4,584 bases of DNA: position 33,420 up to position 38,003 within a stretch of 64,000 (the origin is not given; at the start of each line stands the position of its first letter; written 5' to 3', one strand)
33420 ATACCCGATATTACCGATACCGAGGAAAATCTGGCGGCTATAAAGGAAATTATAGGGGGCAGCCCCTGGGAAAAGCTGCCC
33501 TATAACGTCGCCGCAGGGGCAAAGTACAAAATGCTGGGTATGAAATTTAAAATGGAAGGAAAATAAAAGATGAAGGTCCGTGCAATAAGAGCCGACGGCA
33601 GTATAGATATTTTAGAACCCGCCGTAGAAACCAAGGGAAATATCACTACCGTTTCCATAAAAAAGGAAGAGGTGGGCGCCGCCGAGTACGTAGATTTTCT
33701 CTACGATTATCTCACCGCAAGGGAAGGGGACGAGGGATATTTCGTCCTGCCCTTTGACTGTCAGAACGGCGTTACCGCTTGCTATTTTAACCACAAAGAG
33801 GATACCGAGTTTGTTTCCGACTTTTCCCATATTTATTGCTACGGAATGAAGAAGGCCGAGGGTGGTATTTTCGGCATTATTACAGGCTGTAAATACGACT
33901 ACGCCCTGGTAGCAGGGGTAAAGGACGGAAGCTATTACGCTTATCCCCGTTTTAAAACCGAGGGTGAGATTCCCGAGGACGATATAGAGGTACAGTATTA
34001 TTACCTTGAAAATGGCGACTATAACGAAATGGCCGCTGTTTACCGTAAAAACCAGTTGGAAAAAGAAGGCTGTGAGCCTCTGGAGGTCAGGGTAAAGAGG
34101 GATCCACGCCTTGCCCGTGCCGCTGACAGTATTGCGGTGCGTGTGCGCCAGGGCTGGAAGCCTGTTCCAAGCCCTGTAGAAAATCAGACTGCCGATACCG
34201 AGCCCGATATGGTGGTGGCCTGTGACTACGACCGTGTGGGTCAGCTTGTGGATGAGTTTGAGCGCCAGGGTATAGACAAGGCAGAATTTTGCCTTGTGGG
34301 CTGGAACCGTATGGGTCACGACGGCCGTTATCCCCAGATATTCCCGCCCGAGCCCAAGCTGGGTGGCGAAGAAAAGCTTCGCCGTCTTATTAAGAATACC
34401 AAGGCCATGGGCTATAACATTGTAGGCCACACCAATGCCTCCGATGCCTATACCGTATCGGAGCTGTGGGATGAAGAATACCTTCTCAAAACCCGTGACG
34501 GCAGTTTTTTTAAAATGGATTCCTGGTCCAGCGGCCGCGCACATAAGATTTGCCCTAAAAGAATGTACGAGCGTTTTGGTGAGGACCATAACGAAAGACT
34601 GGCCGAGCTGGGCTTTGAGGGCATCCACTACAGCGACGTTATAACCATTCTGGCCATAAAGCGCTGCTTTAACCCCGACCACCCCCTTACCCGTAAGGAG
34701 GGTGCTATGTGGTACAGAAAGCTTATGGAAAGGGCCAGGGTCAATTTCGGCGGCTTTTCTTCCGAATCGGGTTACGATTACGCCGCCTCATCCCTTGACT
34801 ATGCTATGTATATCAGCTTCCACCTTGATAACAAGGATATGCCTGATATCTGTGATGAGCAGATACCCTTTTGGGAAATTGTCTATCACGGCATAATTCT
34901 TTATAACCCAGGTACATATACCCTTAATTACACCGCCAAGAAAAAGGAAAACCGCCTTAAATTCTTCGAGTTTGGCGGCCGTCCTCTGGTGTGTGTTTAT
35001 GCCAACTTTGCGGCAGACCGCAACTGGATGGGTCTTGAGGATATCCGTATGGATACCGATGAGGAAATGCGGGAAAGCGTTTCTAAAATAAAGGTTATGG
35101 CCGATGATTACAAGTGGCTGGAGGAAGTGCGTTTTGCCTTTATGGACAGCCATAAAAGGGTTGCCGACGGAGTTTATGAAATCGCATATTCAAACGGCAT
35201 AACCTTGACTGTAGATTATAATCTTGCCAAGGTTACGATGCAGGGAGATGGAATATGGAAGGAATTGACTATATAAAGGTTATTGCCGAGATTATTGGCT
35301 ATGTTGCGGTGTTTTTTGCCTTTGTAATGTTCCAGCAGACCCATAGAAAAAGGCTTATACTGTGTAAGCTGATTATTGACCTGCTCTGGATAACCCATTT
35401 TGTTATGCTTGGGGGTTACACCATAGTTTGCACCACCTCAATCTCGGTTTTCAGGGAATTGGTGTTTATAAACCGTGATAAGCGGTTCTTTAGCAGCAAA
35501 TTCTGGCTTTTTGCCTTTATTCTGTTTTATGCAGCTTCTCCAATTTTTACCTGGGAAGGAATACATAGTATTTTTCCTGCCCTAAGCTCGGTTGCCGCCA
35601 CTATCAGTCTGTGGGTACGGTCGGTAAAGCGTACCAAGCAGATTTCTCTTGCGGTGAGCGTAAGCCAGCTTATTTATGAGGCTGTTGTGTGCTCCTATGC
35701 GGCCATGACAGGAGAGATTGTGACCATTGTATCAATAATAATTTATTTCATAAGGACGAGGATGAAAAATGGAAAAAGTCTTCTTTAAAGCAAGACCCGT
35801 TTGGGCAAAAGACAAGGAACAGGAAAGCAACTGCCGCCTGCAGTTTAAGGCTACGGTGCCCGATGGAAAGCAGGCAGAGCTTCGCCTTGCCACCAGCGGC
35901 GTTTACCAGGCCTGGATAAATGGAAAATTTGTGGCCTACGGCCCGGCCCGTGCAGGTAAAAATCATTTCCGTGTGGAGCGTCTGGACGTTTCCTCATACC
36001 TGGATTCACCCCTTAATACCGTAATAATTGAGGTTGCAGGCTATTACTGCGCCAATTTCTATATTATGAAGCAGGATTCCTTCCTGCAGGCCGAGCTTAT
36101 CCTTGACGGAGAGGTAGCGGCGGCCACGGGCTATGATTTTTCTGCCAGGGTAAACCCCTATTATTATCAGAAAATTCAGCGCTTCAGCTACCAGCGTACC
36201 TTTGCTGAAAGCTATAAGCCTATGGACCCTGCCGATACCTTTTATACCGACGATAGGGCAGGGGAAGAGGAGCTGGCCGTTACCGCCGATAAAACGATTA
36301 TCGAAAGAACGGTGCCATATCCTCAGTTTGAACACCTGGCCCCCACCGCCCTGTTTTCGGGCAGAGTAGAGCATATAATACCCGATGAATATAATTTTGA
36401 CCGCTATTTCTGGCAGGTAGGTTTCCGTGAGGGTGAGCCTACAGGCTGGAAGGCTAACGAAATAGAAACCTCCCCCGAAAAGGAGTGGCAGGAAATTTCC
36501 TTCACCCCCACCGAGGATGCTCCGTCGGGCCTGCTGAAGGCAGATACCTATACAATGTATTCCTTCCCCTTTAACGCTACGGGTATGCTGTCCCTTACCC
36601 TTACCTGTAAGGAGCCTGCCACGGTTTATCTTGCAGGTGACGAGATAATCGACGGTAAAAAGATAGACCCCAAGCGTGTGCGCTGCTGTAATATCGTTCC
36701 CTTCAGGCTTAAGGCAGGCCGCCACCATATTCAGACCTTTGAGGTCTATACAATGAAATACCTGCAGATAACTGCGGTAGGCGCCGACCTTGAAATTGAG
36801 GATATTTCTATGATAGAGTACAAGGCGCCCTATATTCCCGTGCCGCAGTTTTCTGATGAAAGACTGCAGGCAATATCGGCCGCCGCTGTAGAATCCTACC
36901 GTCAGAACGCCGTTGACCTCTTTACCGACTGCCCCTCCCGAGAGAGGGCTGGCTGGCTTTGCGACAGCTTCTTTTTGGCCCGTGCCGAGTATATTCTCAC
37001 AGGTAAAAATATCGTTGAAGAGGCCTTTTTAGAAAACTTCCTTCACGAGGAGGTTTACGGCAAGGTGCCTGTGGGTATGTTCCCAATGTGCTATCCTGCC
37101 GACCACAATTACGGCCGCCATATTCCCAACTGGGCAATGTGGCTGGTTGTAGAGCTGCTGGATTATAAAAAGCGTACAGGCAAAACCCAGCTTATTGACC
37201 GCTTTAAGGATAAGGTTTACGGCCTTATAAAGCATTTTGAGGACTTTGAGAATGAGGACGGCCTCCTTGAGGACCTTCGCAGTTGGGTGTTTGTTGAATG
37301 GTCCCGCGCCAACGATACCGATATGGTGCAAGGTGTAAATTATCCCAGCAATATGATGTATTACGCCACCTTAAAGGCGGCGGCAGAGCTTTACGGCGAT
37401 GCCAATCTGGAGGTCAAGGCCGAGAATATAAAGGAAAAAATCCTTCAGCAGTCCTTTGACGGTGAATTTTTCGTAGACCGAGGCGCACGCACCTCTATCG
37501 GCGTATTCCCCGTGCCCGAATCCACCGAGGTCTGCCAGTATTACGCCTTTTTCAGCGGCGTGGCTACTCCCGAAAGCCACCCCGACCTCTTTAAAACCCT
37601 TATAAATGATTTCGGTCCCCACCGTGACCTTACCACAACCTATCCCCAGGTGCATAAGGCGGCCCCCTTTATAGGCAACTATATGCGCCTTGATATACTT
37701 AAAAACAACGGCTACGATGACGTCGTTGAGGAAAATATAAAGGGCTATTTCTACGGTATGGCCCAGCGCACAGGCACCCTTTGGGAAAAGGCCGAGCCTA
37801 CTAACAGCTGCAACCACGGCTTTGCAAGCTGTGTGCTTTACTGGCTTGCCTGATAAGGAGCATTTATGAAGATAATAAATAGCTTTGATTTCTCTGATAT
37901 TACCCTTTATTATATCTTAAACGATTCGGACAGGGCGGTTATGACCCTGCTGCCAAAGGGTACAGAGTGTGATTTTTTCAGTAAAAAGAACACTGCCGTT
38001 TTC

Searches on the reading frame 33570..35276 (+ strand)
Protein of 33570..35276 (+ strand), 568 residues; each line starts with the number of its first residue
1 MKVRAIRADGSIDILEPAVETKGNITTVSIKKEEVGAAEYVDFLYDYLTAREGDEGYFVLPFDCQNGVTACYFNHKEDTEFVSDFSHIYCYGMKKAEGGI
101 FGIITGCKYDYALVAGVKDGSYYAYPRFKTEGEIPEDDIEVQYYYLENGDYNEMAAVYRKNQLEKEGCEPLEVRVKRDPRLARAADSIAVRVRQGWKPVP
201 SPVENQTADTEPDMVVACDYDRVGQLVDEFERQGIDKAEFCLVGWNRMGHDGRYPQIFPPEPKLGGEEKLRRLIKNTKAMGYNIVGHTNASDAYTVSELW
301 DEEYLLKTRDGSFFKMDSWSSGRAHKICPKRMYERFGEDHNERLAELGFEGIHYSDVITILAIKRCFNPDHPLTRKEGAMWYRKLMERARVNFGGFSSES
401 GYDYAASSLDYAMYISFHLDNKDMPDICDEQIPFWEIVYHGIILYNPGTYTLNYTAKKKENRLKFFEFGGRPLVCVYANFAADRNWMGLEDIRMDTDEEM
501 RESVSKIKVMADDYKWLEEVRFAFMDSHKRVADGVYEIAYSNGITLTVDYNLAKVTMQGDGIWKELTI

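Call 6: search_protein_families(library=pfam, proteins=[window:33570-35276:+], max_evalue=0.01)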
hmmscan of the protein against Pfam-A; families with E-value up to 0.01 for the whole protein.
window:33570-35276:+ (568 aa): 3 families
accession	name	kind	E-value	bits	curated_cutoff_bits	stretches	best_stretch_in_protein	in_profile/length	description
PF18952.6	DUF5696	-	2.3e-43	149.1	25.6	1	130-561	188-606/612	Family of unknown function (DUF5696)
PF19773.5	DUF6259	-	1e-08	35.1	28.7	1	223-445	63-295/300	Domain of unknown function (DUF6259)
PF12905.13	Glyco_hydro_101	-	0.00081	19.3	25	1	242-314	63-136/272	Endo-alpha-N-acetylgalactosaminidase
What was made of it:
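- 33570..35276 (+): Cytoplasmic DUF5696 protein, a distant relative of GH129 and GH101 glycosidases. Call 6 (DUF5696 2.3e-43).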

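Call 7: search_protein_families(library=ncbifam, proteins=[window:33570-35276:+], max_evalue=0.01)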
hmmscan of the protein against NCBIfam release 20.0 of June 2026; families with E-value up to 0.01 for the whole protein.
window:33570-35276:+ (568 aa): 1 family
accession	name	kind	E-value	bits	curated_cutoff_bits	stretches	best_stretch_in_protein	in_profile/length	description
NF040533.1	endo_SpGH101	exception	8.2e-05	19.9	2900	1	242-317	917-992/1962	SpGH101 family endo-alpha-N-acetylgalactosaminidase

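Call 78: search_solved_structures(query=window:33570-35276:+, max_evalue=0.1)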
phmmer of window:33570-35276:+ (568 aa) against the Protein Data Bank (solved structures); distinct sequences matched with E-value up to 0.1: 12.
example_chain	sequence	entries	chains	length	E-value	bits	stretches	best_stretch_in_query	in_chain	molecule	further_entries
5wzq_A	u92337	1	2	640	1.6e-13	53.1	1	141-473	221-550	Alpha-N-acetylgalactosaminidase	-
5wzn_A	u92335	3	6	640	4.9e-13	51.5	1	141-473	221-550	Alpha-N-acetylgalactosaminidase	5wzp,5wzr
5a55_A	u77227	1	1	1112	8.7e-05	24.3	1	241-319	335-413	ENDO-ALPHA-N-ACETYLGALACTOSAMINIDASE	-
5a57_A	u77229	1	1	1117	8.8e-05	24.3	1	241-319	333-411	ENDO-ALPHA-N-ACETYLGALACTOSAMINIDASE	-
5a56_A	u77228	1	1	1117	8.8e-05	24.3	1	241-319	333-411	ENDO-ALPHA-N-ACETYLGALACTOSAMINIDASE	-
5a59_A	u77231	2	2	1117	8.8e-05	24.3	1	241-319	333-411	ENDO-ALPHA-N-ACETYLGALACTOSAMINIDASE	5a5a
5a58_A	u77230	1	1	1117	9e-05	24.2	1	241-319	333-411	ENDO-ALPHA-GALACTOSAMINIDASE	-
3ecq_A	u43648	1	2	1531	0.00011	23.9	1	241-319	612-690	Endo-alpha-N-acetylgalactosaminidase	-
8rzg_A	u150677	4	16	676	0.0034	19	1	138-285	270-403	Conserved hypothetical periplasmic protein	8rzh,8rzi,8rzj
8rzk_A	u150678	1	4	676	0.0034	19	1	138-285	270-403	Conserved hypothetical periplasmic protein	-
5opq_A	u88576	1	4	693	0.0036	18.9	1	138-285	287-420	3,6-anhydro-D-galactosidase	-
8hqz_A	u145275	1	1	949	0.048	15.2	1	412-515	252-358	Baseplate hub protein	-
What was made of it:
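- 33570..35276 (+): Call 78 (GH129 alpha-N-acetylgalactosaminidase 5wzq E 1.6e-13 and 5wzn 4.9e-13; weak hits to GH101 and to a 3,6-anhydro-D-galactosidase).
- The DUF5696 protein hits a 3,6-anhydro-D-galactosidase only marginally (5opq, E 0.0036, call 78).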

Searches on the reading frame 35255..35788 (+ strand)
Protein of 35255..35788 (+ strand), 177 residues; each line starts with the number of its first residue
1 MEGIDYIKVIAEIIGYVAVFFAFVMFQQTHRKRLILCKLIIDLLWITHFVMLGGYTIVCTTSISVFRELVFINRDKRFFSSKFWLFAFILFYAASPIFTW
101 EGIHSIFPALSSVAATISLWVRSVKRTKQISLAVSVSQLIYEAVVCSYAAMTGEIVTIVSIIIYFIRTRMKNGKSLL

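Call 6: search_protein_families(library=pfam, proteins=[window:35255-35788:+], max_evalue=0.01)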
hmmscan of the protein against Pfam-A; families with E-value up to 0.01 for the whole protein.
window:35255-35788:+ (177 aa): 1 family
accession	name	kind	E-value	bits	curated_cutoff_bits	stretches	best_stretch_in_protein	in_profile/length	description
PF10688.14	Imp-YgjV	-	2.6e-26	92.8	23.5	1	10-169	2-156/159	Bacterial inner membrane protein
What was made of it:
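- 35255..35788 (+): YgjV-like small polytopic membrane protein, possibly a transporter. Call 6 (Imp-YgjV 2.6e-26).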

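Call 7: search_protein_families(library=ncbifam, proteins=[window:35255-35788:+], max_evalue=0.01)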
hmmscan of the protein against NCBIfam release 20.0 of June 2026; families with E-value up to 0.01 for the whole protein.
window:35255-35788:+ (177 aa): 0 families

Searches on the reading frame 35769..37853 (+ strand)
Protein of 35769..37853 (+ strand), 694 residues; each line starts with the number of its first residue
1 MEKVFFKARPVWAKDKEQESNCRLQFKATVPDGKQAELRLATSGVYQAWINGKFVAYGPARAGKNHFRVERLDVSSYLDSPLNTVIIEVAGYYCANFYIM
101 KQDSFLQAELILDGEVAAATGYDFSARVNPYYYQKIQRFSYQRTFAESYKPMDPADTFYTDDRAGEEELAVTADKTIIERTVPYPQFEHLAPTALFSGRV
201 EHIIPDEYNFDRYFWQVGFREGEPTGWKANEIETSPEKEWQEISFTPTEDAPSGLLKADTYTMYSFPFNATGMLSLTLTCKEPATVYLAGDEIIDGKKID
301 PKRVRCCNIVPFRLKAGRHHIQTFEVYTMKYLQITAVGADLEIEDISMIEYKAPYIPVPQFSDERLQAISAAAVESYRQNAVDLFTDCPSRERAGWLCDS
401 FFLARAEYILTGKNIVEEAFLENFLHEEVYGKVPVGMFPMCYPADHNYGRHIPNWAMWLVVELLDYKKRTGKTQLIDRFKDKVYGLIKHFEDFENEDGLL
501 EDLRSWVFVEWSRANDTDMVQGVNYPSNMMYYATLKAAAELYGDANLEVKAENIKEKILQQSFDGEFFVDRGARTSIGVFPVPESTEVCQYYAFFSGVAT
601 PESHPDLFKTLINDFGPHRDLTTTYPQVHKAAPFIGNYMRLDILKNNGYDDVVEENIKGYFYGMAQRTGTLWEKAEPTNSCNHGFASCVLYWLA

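Call 6: search_protein_families(library=pfam, proteins=[window:35769-37853:+], max_evalue=0.01)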
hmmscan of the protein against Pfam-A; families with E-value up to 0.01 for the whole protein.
window:35769-37853:+ (694 aa): 1 family
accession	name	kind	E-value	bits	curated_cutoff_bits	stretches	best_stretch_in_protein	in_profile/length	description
PF17389.8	Bac_rhamnosid6H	-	1.8e-20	73.9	24.5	1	362-693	9-335/339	Bacterial alpha-L-rhamnosidase 6 hairpin glycosidase domain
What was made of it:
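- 35769..37853 (+): GH78-like six-hairpin glycosidase. Call 6 (Bac_rhamnosid6H 1.8e-20).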

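Call 7: search_protein_families(library=ncbifam, proteins=[window:35769-37853:+], max_evalue=0.01)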
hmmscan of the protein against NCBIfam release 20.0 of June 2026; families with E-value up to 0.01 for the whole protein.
window:35769-37853:+ (694 aa): 1 family
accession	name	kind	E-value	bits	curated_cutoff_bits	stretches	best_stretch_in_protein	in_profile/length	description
NF041572.1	rhamnosid_Flavobac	equivalog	0.00014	20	1800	1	376-570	503-707/946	alpha-L-rhamnosidase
